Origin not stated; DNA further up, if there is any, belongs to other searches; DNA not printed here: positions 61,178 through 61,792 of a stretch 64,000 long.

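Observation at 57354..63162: Minimal 5.76-kb AT-rich integrative element in the 3' half of tRNA-Pro(GGG), bounded by a perfect 54-bp direct repeat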

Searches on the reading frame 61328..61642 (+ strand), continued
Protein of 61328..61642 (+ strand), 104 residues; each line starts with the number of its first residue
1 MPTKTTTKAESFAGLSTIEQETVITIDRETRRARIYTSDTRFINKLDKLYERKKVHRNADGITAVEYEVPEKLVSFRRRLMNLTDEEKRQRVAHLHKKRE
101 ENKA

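Call 48: find_encoding_contigs(protein=P0059, flank=8000, max_places=3)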
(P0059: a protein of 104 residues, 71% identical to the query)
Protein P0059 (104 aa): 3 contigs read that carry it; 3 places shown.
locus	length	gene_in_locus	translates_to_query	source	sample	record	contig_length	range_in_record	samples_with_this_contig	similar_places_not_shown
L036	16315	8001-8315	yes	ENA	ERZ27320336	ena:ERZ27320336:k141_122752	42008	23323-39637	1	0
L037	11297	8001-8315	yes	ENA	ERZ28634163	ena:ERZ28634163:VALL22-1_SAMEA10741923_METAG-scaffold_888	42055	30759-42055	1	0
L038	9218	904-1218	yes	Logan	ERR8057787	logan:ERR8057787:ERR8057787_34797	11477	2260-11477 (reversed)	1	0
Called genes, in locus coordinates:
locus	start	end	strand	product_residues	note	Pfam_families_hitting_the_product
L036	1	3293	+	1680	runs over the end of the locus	PF01832:Glucosaminidase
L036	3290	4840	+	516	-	PF03906:Phage_T7_tail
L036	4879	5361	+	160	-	PF05105:Phage_holin_4_1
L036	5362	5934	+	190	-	PF01183:Glyco_hydro_25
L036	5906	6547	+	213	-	-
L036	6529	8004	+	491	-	PF00145:DNA_methylase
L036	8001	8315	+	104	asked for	-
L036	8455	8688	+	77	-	PF11123:DNA_Packaging_2 (weak)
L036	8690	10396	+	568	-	PF22530:Terminase-T7_RNaseH-like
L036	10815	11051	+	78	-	PF12728:HTH_17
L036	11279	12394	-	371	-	PF00589:Phage_integrase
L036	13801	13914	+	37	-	-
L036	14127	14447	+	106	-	-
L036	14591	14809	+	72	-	-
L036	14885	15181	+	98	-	-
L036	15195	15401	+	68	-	-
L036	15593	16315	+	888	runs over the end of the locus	PF14700:RPOL_N (weak), PF00940:RNA_pol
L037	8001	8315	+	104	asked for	-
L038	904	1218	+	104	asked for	-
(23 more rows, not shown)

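Call 60: predict_structure(alignment_id=A1)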
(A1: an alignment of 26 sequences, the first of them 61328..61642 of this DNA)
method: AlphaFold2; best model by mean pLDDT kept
length: 104 residues; sequences in the alignment: 26
mean_pLDDT: 70.9   pTM: 0.48
mean pLDDT of the five models: 70.9, 70.2, 65.9, 62.2, 61.8
residues with pLDDT >= 90: 0; 70-90: 62; 50-70: 33; < 50: 9
segments of 3 or more residues with pLDDT < 50: 1-9
pLDDT, mean of each block of 10 residues (from residue 1): 44 55 79 82 86 80 81 69 62 74 63
secondary structure, 60 per line:
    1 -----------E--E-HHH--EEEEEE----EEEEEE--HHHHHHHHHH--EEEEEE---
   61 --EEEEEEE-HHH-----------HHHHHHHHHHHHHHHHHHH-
elements in order: E22-27 E32-37 H40-49 E52-57 E63-69 H85-103

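Call 65: fold_search(model_id=the predicted structure, library=pdb)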
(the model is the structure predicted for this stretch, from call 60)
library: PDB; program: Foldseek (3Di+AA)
matches with E <= 10: 464; with E <= 0.001: 0
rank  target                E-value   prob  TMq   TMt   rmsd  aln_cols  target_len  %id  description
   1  1ve3_B                4.5e-01  0.30  0.24  0.12  10.5        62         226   14  Crystal structure of PH0226 protein from Pyrococcus horikoshii OT3 (released 2005-05-24)
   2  5a0m_A                4.7e-01  0.15  0.22  0.14   6.2        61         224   11  THE CRYSTAL STRUCTURE OF I-SCEI IN COMPLEX WITH ITS TARGET DNA IN THE PRESENCE OF MN (released 2016-05-04)
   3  2dch                  6.4e-01  0.30  0.27  0.16   3.9        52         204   17  Crystal structure of archaeal intron-encoded homing endonuclease I-Tsp061I (released 2006-07-06)
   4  9i05_AD               9.2e-01  0.41  0.29  0.36   4.3        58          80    5  Cryo-EM structure of the large subunit of the mitochondrial ribosome from Toxoplasma gondii (released 2025-06-11)
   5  5jlt_D                9.8e-01  0.33  0.31  0.30   3.5        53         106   11  The crystal structure of the bacteriophage T4 MotA C-terminal domain in complex with dsDNA reveals a novel protein-DNA (released 2017-05-03)
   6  5npk_b                1.0e+00  0.30  0.31  0.06   4.7        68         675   19  1.98A STRUCTURE OF THIOPHENE1 WITH S.AUREUS DNA GYRASE AND DNA (released 2017-07-12)
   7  1wg1_MODEL_1_A        1.1e+00  0.14  0.20  0.22   8.7        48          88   17  Solution structure of RNA binding domain in BAB13405(homolog EXC-7) (released 2004-11-27)
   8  6bch_A                1.2e+00  0.13  0.23  0.10   6.7        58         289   10  I-LtrI E29D bound to cognate substrate (nicked complex) (released 2018-10-24)
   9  5jlt_C                1.4e+00  0.21  0.29  0.28   3.4        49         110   12  The crystal structure of the bacteriophage T4 MotA C-terminal domain in complex with dsDNA reveals a novel protein-DNA (released 2017-05-03)
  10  6o1x_A                1.5e+00  0.25  0.31  0.11   3.9        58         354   10  Structure of pCW3 conjugation coupling protein TcpA monomer form with ATPgS (released 2020-02-26)
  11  3tdv_A                1.5e+00  0.15  0.24  0.10   8.7        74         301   11  Structure of the GDP complex of wild-type aminoglycoside 2'-phosphotransferase-IIIa (released 2012-03-07)
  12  5jlt_A                1.6e+00  0.21  0.30  0.28   3.5        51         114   12  The crystal structure of the bacteriophage T4 MotA C-terminal domain in complex with dsDNA reveals a novel protein-DNA (released 2017-05-03)
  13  3qux_A                1.6e+00  0.15  0.28  0.12  10.3        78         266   12  Structure of the mouse CD1d-alpha-C-GalCer-iNKT TCR complex (released 2011-06-29)
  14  1kaf_A                1.7e+00  0.13  0.29  0.28   6.7        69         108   10  DNA Binding Domain Of The Phage T4 Transcription Factor MotA (AA105-211) (released 2001-11-21)
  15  1qo3_A                1.7e+00  0.13  0.26  0.12   5.7        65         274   12  Complex between NK cell receptor Ly49A and its MHC class I ligand H-2Dd (released 2000-01-02)
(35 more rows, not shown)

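Call 76: search_dna_similar(query=window:61328-61642:+, collection=phages, mode=protein, max_evalue=0.001, max_rows=25)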
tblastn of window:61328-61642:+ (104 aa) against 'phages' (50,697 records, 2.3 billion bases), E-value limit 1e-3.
Records with a match: 1; places in all: 1; records where one place covers at least 80% of the query: 1.
Best place of each record, by identity: <60% 1.
By first word of the organism name: Bacteriophage 1.
By host as written in the record: - 1.
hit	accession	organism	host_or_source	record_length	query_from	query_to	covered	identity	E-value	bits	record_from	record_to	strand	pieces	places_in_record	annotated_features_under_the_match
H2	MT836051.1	Bacteriophage sp.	human fecal samples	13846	11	103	89%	33.3%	1e-5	47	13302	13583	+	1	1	record has no annotation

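Call 78: fold_search(model_id=the predicted structure, library=viral)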
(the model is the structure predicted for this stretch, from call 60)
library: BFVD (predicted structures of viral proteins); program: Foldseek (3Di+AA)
matches with E <= 10: 657; with E <= 0.001: 0
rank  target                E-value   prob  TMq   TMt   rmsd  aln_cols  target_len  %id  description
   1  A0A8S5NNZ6            1.3e-03  1.00  0.41  0.38  12.2        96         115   28  Uncharacterized protein [Myoviridae sp. ctj3P51]
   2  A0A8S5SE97            1.7e-03  1.00  0.43  0.32  13.9       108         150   24  Uncharacterized protein [Siphoviridae sp. ctnpt50]
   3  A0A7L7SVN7            2.6e-03  1.00  0.46  0.48   9.9        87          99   25  (no name in the UniProt tables at hand)
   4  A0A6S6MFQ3            4.3e-03  1.00  0.44  0.47  11.1        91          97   28  (no name in the UniProt tables at hand)
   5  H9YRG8                1.2e-02  1.00  0.41  0.43  11.6        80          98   24  (no name in the UniProt tables at hand)
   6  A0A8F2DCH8            2.1e-02  0.99  0.38  0.39   9.9       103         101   25  (no name in the UniProt tables at hand)
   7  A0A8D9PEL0            2.5e-02  1.00  0.41  0.43  11.3        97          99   18  Uncharacterized protein [Bacteriophage sp.]
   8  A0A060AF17            3.1e-02  1.00  0.41  0.53   5.5        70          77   31  Uncharacterized protein [Staphylococcus phage 6ec]
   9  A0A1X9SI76            7.7e-02  0.94  0.39  0.43   9.4        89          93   25  (no name in the UniProt tables at hand)
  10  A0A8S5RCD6            1.1e-01  0.99  0.37  0.38   2.0        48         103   14  Uncharacterized protein [virus sp. ctPYc18]
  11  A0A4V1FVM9            1.6e-01  0.38  0.27  0.29  17.1        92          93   14  (no name in the UniProt tables at hand)
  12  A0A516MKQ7            1.9e-01  0.35  0.26  0.15   7.0        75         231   15  (no name in the UniProt tables at hand)
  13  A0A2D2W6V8            2.1e-01  0.89  0.32  0.36   9.4        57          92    9  Uncharacterized protein [Pectobacterium phage DU_PP_V]
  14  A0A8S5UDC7            2.3e-01  0.41  0.25  0.26  12.8        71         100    7  Uncharacterized protein [Siphoviridae sp. ct13O11]
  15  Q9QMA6                2.7e-01  0.57  0.33  0.29  12.8        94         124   13  UL31 (Fragment) [anatid alphaherpesvirus 1]
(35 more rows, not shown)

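Call 79: search_solved_structures(query=L012:6041-6574:+, max_evalue=10)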
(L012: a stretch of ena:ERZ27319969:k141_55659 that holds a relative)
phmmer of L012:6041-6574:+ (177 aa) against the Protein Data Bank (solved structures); distinct sequences matched with E-value up to 10: 1.
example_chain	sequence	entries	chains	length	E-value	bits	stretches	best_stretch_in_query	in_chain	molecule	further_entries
3q1q_A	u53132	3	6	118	0.32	14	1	64-120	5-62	Ribonuclease P protein component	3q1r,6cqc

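Call 80: search_protein_families(library=ncbifam, proteins=[window:61328-61642:+, L012:6041-6574:+], max_evalue=0.1)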
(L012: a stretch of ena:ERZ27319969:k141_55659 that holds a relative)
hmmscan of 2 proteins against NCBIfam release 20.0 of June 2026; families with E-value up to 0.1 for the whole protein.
window:61328-61642:+ (104 aa): 3 families
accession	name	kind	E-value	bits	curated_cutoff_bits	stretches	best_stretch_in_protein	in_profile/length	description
NF003209.0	PRK04171.2-4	equivalog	0.00023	20.9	360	1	17-75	85-139/222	ribosome biogenesis protein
NF003204.0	PRK04171.1-3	equivalog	0.0096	15.4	284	1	20-101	92-160/222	16S rRNA (pseudouridine(914)-N(1))-methyltransferase Nep1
NF003207.0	PRK04171.2-2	equivalog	0.043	13.1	250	1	20-65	90-132/222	ribosome biogenesis protein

L012:6041-6574:+ (177 aa): 0 families

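Call 83: find_related_loci(query=A1, collection=metagenome_contigs, flank=9000)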
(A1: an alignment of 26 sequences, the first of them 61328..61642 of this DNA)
Query A1 (104 aa) in metagenome_contigs; peptide patterns used: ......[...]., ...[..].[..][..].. (x = any residue, [..] = any of these).
326 stretches matched a pattern; 35 encode a relative of the query (tblastn E <= 1e-3); 35 distinct loci.
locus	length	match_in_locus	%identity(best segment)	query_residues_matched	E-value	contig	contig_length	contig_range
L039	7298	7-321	82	1-104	4e-51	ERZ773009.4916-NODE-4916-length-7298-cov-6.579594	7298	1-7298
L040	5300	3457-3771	82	1-104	4e-51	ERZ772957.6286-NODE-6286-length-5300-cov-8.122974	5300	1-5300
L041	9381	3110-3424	82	1-104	3e-50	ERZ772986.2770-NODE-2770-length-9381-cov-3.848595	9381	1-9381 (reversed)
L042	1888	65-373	79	1-101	5e-50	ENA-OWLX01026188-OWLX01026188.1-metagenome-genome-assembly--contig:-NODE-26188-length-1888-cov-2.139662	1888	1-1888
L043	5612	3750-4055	72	1-102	4e-43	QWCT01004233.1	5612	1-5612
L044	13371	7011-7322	72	1-102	3e-43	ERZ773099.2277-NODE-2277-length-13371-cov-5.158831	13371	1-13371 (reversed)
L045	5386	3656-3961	72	1-102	4e-43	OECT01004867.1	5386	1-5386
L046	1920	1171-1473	71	1-99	8e-43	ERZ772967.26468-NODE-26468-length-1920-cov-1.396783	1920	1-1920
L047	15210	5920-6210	75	6-100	8e-42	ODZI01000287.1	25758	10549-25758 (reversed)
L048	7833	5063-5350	72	10-103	8e-41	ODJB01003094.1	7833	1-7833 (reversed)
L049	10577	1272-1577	68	1-102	7e-40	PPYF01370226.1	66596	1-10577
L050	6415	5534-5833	65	5-102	7e-40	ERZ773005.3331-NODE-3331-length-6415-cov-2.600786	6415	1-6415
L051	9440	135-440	69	1-102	2e-39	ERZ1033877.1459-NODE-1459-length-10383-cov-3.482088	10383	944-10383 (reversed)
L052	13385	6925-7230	69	1-102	2e-39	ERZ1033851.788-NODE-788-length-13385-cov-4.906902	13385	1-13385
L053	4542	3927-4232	67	1-102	3e-39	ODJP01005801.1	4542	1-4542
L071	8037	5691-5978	60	9-102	2e-30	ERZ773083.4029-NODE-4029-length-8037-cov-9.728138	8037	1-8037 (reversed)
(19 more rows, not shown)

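Call 91: find_related_loci(query=A1, collection=viral_contigs, flank=9000)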
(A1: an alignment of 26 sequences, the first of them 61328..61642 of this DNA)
Query A1 (104 aa) in viral_contigs; peptide patterns used: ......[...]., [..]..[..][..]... (x = any residue, [..] = any of these).
62 stretches matched a pattern; 9 encode a relative of the query (tblastn E <= 1e-3); 9 distinct loci.
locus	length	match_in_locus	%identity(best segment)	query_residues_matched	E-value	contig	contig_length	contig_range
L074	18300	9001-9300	64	5-102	7e-39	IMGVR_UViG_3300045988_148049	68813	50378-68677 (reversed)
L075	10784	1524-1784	70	5-89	9e-38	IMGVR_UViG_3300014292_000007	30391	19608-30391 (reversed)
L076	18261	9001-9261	69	5-89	1e-36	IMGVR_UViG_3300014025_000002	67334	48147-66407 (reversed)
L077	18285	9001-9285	62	5-98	2e-35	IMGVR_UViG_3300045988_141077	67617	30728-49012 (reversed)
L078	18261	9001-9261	67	5-89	4e-35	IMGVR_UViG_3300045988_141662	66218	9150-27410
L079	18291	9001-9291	63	5-99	5e-35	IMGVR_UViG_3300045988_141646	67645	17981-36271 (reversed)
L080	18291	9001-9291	63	5-99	5e-35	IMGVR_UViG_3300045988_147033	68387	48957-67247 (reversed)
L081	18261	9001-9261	60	5-89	8e-33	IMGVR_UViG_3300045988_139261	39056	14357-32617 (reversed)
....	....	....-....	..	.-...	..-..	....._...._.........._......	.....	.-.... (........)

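Call 94: search_protein_families(library=padloc, proteins=[window:61328-61642:+, L012:6041-6574:+, L071:5115-5588:+], max_evalue=0.01)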
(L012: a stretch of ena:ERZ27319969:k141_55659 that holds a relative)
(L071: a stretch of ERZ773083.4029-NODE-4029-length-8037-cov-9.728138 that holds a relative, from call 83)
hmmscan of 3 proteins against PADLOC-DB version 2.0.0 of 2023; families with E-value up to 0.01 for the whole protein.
window:61328-61642:+ (104 aa): 0 families

L012:6041-6574:+ (177 aa): 0 families

L071:5115-5588:+ (157 aa): 0 families
